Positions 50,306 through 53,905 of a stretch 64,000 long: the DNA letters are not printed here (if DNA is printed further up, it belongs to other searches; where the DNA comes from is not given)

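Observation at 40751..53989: Seven-gene operon: sugar-ABC parts (two permease pairs, one giant binding protein) built around two huge uncharacterised extracytoplasmic proteins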

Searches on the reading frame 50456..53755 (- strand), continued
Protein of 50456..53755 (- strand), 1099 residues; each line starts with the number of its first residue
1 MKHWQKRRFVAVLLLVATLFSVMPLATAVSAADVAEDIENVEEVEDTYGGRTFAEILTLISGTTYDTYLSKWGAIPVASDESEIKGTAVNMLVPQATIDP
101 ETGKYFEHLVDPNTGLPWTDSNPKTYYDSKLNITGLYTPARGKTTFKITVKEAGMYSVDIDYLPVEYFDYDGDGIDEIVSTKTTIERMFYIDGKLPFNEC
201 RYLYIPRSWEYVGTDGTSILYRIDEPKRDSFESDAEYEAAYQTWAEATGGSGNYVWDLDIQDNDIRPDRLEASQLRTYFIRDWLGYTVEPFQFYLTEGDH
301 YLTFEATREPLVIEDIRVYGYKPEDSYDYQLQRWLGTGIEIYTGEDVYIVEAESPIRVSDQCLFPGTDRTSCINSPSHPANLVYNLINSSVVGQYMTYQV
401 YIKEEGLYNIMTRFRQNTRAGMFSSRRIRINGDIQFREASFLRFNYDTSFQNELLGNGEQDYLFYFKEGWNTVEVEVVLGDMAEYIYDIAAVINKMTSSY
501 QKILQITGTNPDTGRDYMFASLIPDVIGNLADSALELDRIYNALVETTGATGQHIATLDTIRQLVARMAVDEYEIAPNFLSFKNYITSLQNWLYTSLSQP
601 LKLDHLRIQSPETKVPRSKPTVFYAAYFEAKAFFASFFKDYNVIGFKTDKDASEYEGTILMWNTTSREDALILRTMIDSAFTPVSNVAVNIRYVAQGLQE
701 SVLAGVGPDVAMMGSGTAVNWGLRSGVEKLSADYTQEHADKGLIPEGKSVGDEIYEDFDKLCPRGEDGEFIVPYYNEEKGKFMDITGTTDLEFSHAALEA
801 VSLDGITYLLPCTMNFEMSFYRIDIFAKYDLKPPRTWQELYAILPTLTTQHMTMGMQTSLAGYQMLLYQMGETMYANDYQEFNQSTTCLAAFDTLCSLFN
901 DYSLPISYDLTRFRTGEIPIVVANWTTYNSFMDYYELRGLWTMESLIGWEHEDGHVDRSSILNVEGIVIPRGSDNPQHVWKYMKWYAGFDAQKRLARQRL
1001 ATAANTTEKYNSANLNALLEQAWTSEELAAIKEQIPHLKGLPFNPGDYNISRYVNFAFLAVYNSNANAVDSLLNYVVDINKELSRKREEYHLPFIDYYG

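Call 48: find_encoding_contigs(protein=P0227, flank=10000, max_places=1)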
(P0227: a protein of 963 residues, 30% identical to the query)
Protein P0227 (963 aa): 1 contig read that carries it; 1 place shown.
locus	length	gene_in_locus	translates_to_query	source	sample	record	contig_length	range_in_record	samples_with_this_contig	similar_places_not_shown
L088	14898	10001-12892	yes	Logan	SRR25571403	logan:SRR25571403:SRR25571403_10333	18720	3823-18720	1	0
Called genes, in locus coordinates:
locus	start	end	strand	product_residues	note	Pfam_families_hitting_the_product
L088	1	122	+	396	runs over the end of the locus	-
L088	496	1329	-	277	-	PF00165:HTH_AraC (weak), PF12833:HTH_18, PF00165:HTH_AraC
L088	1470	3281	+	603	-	PF00150:Cellulase (weak), PF01301:Glyco_hydro_35, PF02449:Glyco_hydro_42, PF21317:BetaGal_ABD_1, PF21467:BetaGal_gal-bd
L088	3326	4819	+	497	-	PF01436:NHL (faint)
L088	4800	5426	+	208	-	PF04893:Yip1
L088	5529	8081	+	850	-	PF18952:DUF5696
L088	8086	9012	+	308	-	PF00528:BPD_transp_1 (weak)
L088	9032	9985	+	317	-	PF00528:BPD_transp_1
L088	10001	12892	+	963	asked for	PF25275:Golvesin_C (faint), PF01547:SBP_bac_1, PF13416:SBP_bac_8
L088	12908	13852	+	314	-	PF00528:BPD_transp_1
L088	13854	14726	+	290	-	PF00528:BPD_transp_1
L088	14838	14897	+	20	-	?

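Call 51: find_homologous_proteins(query=L086:8579-11212:+, max_evalue=0.00001)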
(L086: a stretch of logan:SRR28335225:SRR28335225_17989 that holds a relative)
Query L086:8579-11212:+ (877 aa): 769 proteins with E <= 0.00001 among 8000 candidates; the best 120 are listed.
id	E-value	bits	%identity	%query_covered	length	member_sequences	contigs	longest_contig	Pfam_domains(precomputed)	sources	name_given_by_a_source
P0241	0.0e+0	1937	100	100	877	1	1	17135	PF18952.7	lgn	-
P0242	3.6e-194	666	39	95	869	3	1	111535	PF18952.7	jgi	-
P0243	1.6e-190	653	40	92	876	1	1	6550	PF18952.7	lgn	-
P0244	1.6e-189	650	40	94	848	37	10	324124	PF18952.7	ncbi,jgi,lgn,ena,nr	ncbi:MAG: DUF5696 domain-containing protein [Bacillota bacterium]|jgi:hypothetical protein|nr:DUF569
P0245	5.0e-185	635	40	92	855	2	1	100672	PF18952.7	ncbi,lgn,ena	-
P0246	9.9e-185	634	37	100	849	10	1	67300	PF18952.7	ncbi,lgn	-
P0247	4.0e-182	626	38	94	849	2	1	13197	PF18952.7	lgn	-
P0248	7.9e-180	618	38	93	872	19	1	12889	PF18952.7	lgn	-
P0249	2.0e-178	613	37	93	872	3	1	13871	PF18952.7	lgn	-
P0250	1.4e-177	611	38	92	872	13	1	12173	PF18952.7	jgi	-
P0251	3.7e-177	609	38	92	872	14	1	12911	PF18952.7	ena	-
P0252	1.0e-174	601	38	93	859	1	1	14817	PF18952.7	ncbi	-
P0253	5.0e-170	586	38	93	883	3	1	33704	PF18952.7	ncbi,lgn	-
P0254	9.2e-170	585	37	97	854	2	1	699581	PF18952.7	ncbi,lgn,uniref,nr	ncbi:DUF5696 domain-containing protein [Paenibacillus sp. VCA1]|uniref:DUF5696 domain-containing pro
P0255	3.0e-169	583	37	99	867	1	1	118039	PF18952.7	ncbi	-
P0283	9.7e-157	542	35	99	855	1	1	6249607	PF18952.7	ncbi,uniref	ncbi:DUF5696 domain-containing protein [Paenibacillus sp. KS-LC4]|uniref:DUF5696 domain-containing p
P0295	4.7e-151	523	34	92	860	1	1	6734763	PF18952.7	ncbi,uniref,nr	ncbi:DUF5696 domain-containing protein [Paenibacillus silvisoli]|uniref:DUF5696 domain-containing pr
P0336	2.5e-143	497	35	92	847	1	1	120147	PF18952.7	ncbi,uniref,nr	ncbi:hypothetical protein F9U64_13595 [Gracilibacillus oryzae]|uniref:Uncharacterized protein n=1 Ta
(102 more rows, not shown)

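Call 53: find_encoding_contigs(protein=P0283, flank=10000, max_places=1)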
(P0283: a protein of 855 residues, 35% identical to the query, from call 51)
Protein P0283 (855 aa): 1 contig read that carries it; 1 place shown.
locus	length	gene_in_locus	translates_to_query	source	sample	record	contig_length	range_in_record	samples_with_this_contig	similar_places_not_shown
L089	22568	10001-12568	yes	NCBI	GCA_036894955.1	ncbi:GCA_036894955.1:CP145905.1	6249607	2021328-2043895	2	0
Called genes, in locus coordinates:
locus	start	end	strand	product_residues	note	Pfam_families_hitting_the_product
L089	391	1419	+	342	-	PF00356:LacI, PF00532:Peripla_BP_1, PF13407:Peripla_BP_4, PF13377:Peripla_BP_3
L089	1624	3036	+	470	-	PF01547:SBP_bac_1, PF13416:SBP_bac_8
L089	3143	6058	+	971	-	PF01547:SBP_bac_1, PF13416:SBP_bac_8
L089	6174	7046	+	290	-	PF00528:BPD_transp_1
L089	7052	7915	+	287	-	PF00528:BPD_transp_1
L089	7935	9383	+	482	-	PF01436:NHL (faint), PF08450:SGL (faint)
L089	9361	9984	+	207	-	PF04893:Yip1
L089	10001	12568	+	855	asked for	PF18952:DUF5696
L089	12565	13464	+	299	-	PF00528:BPD_transp_1 (weak)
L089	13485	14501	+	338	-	PF00528:BPD_transp_1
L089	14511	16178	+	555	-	PF14587:Glyco_hydr_30_2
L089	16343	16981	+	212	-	PF07875:Coat_F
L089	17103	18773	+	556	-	PF00753:Lactamase_B, PF23023:Anti-Pycsar_Apyc1 (weak), PF12706:Lactamase_B_2, PF22505:RNase_J_b_CASP, PF07521:RMMBL, PF17770:RNase_J_C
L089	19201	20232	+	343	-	PF00044:Gp_dh_N, PF02800:Gp_dh_C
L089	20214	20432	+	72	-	-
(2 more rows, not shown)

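Call 54: find_encoding_contigs(protein=P0295, flank=10000, max_places=1)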
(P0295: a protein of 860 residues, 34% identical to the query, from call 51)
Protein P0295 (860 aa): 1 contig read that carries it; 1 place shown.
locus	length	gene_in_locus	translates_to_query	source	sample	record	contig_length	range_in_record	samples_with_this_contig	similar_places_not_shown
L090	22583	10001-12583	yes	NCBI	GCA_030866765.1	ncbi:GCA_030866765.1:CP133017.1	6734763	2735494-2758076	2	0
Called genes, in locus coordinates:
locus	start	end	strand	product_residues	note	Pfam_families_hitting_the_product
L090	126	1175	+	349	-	PF00356:LacI, PF00532:Peripla_BP_1 (weak), PF13377:Peripla_BP_3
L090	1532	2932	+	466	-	PF01547:SBP_bac_1, PF13416:SBP_bac_8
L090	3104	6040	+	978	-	PF01547:SBP_bac_1, PF13416:SBP_bac_8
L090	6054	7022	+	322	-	PF00528:BPD_transp_1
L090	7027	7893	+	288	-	PF00528:BPD_transp_1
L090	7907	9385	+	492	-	PF01436:NHL (faint)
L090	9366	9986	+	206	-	PF04893:Yip1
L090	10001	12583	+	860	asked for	PF18952:DUF5696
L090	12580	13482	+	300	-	PF00528:BPD_transp_1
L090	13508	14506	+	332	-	PF00528:BPD_transp_1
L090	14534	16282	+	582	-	PF16586:DUF5060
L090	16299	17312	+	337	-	PF02156:Glyco_hydro_26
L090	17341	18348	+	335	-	PF22612:GH113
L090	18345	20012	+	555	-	PF02927:CelD_N, PF00759:Glyco_hydro_9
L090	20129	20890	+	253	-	PF00106:adh_short, PF13561:adh_short_C2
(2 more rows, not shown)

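Call 55: find_encoding_contigs(protein=P0336, flank=10000, max_places=1)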
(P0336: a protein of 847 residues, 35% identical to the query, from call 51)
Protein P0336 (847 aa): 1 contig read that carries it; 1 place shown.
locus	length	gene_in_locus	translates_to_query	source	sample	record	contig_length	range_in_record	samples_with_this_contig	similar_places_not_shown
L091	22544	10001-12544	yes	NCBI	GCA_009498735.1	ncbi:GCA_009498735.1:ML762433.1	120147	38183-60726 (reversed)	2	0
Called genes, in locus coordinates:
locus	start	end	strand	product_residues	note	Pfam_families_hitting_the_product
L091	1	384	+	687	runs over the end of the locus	PF04616:Glyco_hydro_43, PF03422:CBM_6, PF18099:CBM_35_2 (weak)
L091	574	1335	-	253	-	PF00072:Response_reg, PF00165:HTH_AraC (faint), PF12833:HTH_18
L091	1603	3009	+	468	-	PF01547:SBP_bac_1, PF13416:SBP_bac_8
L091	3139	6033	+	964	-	PF01547:SBP_bac_1, PF13416:SBP_bac_8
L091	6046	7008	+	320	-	PF00528:BPD_transp_1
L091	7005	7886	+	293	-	PF00528:BPD_transp_1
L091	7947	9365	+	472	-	PF01436:NHL (weak), PF00515:TPR_1 (faint), PF07719:TPR_2 (faint), PF13414:TPR_11 (weak)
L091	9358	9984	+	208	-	PF04893:Yip1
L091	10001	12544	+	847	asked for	PF18952:DUF5696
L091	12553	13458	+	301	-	PF00528:BPD_transp_1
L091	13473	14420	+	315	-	PF00528:BPD_transp_1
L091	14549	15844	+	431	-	PF00331:Glyco_hydro_10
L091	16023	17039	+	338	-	PF00331:Glyco_hydro_10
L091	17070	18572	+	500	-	PF04616:Glyco_hydro_43, PF17851:GH43_C2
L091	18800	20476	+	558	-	PF01547:SBP_bac_1, PF13416:SBP_bac_8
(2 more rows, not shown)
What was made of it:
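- Cultured examples are P. silvisoli (GH26/GH113/GH9), Gracilibacillus oryzae (GH10/GH10/GH43) and Paenibacillus sp. KS-LC4 (GH30) (calls 53-55). In Bacilli there are two SBPs for two pairs (calls 53-55).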

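Call 62: find_related_loci(query=A4, collection=metagenome_contigs, flank=10000)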
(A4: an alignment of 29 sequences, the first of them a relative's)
Query A4 (855 aa) in metagenome_contigs; peptide patterns used: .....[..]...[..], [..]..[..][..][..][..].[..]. (x = any residue, [..] = any of these).
600 stretches matched a pattern (row limit reached: there are more); 563 encode a relative of the query (tblastn E <= 1e-3); the best 80 are kept; 80 distinct loci.
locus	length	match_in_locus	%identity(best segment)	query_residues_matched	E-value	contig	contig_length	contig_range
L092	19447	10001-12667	67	1-854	0e+0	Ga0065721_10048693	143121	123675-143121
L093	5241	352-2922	42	1-850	0e+0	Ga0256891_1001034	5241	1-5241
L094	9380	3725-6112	42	59-850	0e+0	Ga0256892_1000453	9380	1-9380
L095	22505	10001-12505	43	15-852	0e+0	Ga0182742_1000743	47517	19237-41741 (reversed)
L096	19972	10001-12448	43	45-853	0e+0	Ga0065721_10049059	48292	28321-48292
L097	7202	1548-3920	43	64-851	0e+0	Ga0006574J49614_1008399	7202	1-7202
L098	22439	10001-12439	42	47-852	0e+0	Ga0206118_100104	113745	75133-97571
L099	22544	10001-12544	39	5-852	0e+0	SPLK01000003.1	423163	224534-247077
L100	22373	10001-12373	40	64-852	0e+0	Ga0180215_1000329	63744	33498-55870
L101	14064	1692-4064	40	64-853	0e+0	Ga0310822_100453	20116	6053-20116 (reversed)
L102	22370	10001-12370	40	61-852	0e+0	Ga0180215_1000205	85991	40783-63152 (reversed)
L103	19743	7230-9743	40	1-851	0e+0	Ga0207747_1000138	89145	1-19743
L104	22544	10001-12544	39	1-852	0e+0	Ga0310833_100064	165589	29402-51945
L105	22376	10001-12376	38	65-852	0e+0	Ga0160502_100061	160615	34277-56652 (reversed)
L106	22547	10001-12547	39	1-851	0e+0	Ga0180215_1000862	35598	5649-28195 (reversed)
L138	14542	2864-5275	33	64-852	2e-137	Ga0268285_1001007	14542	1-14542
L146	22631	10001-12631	38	64-847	4e-134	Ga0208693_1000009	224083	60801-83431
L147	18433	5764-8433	31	49-851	6e-134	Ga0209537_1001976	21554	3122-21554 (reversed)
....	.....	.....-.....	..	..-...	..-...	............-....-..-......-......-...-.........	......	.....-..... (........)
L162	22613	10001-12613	37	68-852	3e-122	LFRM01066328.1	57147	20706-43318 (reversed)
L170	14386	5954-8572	31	62-852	3e-120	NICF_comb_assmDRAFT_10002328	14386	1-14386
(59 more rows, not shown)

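Call 68: search_protein_families(library=pfam, alignment_id=A5, max_evalue=0.00001)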
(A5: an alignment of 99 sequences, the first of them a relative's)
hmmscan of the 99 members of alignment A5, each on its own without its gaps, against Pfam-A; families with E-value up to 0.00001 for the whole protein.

A. member 1, L084:1512-3029:+ (506 aa): 1 family
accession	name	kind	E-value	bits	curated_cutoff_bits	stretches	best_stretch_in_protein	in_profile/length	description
PF03422.21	CBM_6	-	6.9e-13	49.4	28.9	1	227-332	12-117/125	Carbohydrate binding module (family 6)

B. families by the number of members that match (of 99 scanned): 94 families (the first 25 are shown)
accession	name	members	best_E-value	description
PF00331.26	Glyco_hydro_10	12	1.5e-109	Glycosyl hydrolase family 10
PF12833.13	HTH_18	11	5.9e-29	Helix-turn-helix domain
PF00165.29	HTH_AraC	11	6.2e-25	Bacterial regulatory helix-turn-helix proteins, AraC family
PF04616.20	Glyco_hydro_43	9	5.1e-91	Glycosyl hydrolases family 43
PF00072.30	Response_reg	8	3.8e-24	Response regulator receiver domain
PF17851.8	GH43_C2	7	2.4e-51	Beta xylosidase C-terminal Concanavalin A-like domain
PF03422.21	CBM_6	6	8.4e-27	Carbohydrate binding module (family 6)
PF13377.12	Peripla_BP_3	5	1.1e-40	Periplasmic binding protein-like domain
PF00532.27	Peripla_BP_1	5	1.8e-24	Periplasmic binding proteins and sugar binding domain of LacI family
PF01547.30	SBP_bac_1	5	3e-15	Bacterial extracellular solute-binding protein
PF06580.19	His_kinase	4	5.6e-29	Histidine kinase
PF02518.31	HATPase_c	4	6.1e-13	Histidine kinase-, DNA gyrase B-, and HSP90-like ATPase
PF00704.34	Glyco_hydro_18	3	6.8e-94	Glycosyl hydrolases family 18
PF02018.23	CBM_4_9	3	3.3e-60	Carbohydrate binding domain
PF00005.33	ABC_tran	3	7.1e-36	ABC transporter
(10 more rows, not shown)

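Call 71: search_protein_families(library=pfam, alignment_id=A6, max_evalue=0.00001)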
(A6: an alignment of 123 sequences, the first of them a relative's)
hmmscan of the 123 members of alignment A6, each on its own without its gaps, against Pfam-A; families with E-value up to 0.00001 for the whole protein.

A. member 1, L113:734-2485:- (584 aa): 3 families
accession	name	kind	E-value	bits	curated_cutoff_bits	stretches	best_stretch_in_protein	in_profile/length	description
PF05833.16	NFACT_N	-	4e-155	517.5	31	1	4-457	1-454/456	NFACT N-terminal and middle domains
PF05670.18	NFACT-R_1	-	3.7e-16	60.1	29.8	1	465-558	4-104/112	NFACT protein RNA binding domain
PF18297.6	NFACT-R_2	-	9.6e-09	35.8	26.9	1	465-552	3-86/104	NFACT protein RNA binding domain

B. families by the number of members that match (of 123 scanned): 147 families (the first 25 are shown)
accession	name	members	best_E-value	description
PF02156.21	Glyco_hydro_26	8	9.4e-89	Glycosyl hydrolase family 26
PF13377.12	Peripla_BP_3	7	1.1e-31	Periplasmic binding protein-like domain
PF00532.27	Peripla_BP_1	7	9.7e-18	Periplasmic binding proteins and sugar binding domain of LacI family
PF00356.27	LacI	7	2.5e-13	Bacterial regulatory proteins, lacI family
PF04041.19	Glyco_hydro_130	6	1.3e-77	beta-1,4-mannooligosaccharide phosphorylase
PF16990.11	CBM_35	6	3.1e-21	Carbohydrate binding module (family 35)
PF00150.24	Cellulase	3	3.1e-65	Cellulase (glycosyl hydrolase family 5)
PF00005.33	ABC_tran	3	2.2e-32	ABC transporter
PF04854.19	DUF624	3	3e-17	Protein of unknown function, DUF624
PF13472.12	Lipase_GDSL_2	3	6.8e-15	GDSL-like Lipase/Acylhydrolase family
PF01966.28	HD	3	1.2e-14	HD domain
PF13304.12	AAA_21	3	4.2e-13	AAA domain, putative AbiEii toxin, Type IV TA system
PF01055.32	Glyco_hydro_31_2nd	2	5.7e-76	Glycosyl hydrolases family 31 TIM-barrel domain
PF09989.15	DUF2229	2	7.5e-72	CoA enzyme activase uncharacterised domain (DUF2229)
PF16499.11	Melibiase_2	2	1.1e-67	Alpha galactosidase A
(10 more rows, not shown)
